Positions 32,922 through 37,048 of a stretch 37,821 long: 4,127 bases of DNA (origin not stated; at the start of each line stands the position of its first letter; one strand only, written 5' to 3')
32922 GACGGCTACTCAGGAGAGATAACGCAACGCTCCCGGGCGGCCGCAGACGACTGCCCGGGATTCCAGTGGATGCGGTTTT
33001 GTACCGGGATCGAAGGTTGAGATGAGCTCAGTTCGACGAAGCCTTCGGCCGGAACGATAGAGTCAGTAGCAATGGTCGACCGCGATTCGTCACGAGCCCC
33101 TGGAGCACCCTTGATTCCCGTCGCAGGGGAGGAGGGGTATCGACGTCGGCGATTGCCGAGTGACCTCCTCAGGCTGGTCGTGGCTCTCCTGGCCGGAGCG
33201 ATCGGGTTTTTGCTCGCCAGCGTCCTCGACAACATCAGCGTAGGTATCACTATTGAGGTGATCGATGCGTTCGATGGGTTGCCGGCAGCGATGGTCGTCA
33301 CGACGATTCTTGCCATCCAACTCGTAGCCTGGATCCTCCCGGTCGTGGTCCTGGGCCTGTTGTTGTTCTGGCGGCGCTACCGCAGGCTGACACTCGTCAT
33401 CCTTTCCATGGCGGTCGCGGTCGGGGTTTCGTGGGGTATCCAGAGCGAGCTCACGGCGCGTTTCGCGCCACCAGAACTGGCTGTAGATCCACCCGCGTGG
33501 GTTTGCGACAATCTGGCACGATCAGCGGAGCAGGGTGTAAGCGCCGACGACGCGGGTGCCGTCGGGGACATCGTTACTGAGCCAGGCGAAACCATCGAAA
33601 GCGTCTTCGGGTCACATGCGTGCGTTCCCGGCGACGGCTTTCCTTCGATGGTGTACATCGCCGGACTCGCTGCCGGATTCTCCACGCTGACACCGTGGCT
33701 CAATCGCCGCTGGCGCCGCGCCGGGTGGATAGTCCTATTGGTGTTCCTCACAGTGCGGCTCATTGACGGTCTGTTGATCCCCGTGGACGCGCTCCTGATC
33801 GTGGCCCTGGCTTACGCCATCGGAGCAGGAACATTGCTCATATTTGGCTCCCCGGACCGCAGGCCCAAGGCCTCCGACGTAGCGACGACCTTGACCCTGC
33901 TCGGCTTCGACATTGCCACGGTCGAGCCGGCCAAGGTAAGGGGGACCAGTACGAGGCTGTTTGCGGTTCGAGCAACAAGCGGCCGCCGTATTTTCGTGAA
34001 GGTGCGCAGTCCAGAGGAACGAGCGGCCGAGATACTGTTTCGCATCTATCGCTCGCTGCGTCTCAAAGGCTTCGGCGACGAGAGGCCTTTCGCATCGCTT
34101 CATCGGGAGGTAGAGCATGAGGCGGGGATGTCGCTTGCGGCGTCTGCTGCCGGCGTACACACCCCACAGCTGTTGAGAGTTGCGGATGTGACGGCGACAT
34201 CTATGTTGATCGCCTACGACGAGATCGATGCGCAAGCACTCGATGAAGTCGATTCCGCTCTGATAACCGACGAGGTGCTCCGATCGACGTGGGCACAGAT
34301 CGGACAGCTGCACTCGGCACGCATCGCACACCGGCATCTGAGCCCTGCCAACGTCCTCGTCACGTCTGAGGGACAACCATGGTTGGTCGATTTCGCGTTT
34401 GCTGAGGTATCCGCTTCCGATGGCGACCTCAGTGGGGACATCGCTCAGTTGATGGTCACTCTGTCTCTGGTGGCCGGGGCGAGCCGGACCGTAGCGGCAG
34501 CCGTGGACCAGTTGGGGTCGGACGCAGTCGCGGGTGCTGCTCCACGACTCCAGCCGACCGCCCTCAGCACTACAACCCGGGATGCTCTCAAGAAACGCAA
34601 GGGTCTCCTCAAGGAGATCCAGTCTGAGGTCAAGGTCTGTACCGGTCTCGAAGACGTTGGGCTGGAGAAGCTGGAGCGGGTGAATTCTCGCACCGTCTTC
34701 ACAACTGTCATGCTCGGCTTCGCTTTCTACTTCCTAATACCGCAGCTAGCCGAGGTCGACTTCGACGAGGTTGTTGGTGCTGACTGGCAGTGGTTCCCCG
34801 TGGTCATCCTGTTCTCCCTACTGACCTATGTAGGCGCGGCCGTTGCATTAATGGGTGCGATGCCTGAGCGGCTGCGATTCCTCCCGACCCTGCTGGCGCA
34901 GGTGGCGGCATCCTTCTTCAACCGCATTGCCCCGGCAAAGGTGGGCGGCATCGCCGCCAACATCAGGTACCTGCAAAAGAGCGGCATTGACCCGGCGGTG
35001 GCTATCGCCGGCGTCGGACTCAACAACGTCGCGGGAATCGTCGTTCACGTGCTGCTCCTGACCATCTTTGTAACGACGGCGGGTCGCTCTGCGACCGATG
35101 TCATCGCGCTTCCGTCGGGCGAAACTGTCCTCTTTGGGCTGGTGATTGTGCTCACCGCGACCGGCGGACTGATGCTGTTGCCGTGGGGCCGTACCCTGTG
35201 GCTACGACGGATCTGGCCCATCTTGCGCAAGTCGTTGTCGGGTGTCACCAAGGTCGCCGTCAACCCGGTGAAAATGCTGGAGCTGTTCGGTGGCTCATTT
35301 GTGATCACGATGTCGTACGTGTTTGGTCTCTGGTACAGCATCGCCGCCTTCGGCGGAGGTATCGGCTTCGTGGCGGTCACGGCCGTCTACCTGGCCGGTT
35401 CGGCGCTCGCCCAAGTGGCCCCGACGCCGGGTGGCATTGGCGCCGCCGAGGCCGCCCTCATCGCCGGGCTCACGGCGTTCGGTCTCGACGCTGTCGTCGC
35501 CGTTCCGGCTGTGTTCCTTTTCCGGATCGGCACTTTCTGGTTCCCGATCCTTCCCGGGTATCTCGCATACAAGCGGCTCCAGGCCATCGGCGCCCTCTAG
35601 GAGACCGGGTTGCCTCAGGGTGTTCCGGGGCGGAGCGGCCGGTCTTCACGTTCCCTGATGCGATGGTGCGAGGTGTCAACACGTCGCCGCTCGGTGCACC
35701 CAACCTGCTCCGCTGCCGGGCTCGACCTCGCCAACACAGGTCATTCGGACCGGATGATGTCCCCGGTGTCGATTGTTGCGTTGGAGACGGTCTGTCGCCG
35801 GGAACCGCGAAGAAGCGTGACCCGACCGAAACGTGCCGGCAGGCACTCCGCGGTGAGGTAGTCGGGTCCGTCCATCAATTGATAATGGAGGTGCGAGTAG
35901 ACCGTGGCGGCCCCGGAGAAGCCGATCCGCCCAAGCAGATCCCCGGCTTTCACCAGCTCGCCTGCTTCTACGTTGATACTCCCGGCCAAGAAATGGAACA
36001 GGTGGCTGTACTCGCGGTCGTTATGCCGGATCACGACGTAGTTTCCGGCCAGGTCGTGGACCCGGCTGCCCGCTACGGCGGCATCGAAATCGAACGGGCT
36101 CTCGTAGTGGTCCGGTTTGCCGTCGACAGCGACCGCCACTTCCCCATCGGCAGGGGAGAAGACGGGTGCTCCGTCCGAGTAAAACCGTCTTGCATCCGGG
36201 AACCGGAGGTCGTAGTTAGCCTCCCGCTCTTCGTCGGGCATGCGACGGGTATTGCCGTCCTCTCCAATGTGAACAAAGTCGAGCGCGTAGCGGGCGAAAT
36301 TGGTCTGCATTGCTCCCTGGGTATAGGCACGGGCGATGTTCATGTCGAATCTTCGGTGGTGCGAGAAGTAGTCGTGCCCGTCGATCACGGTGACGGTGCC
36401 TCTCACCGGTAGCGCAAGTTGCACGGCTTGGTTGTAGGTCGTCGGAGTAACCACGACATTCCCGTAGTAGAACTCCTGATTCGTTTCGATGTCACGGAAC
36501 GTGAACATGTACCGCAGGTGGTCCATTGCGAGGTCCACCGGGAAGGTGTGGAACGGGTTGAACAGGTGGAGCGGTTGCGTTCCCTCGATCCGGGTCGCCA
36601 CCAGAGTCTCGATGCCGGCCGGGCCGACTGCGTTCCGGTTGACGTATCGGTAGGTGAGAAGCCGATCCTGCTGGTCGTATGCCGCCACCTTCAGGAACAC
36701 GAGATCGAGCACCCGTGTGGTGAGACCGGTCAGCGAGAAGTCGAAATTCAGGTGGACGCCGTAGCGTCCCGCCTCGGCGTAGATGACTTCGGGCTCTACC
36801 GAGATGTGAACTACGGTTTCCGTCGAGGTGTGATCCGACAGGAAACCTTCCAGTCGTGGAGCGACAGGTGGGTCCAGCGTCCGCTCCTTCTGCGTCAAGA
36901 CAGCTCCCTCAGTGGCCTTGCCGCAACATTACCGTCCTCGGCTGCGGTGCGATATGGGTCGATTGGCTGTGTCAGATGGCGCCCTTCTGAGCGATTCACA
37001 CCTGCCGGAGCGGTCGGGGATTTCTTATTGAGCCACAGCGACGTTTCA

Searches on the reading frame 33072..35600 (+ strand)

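Call 16: search_protein_families(library=pfam, proteins=[window:33072-35600:+], max_evalue=0.001)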
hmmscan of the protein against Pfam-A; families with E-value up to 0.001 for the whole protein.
window:33072-35600:+ (842 aa): 3 families
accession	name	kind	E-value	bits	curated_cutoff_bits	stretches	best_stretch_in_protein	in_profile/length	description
PF03706.18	LPG_synthase_TM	-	8.4e-27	94.9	33.4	1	563-829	20-302/302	Lysylphosphatidylglycerol synthase TM region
PF00069.31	Pkinase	-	0.00011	22.2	31.7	1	397-452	94-153/263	Protein kinase domain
PF01163.29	RIO1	-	0.00086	19.4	22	0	347-442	55-149/187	RIO domain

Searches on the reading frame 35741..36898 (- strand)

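Call 16: search_protein_families(library=pfam, proteins=[window:35741-36898:-], max_evalue=0.001)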
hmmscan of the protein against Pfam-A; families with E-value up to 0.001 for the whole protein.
window:35741-36898:- (385 aa): 1 family
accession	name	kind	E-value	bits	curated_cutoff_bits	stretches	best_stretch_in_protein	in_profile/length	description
PF01551.29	Peptidase_M23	-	1.2e-11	45.1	28.7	1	241-343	11-89/96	Peptidase family M23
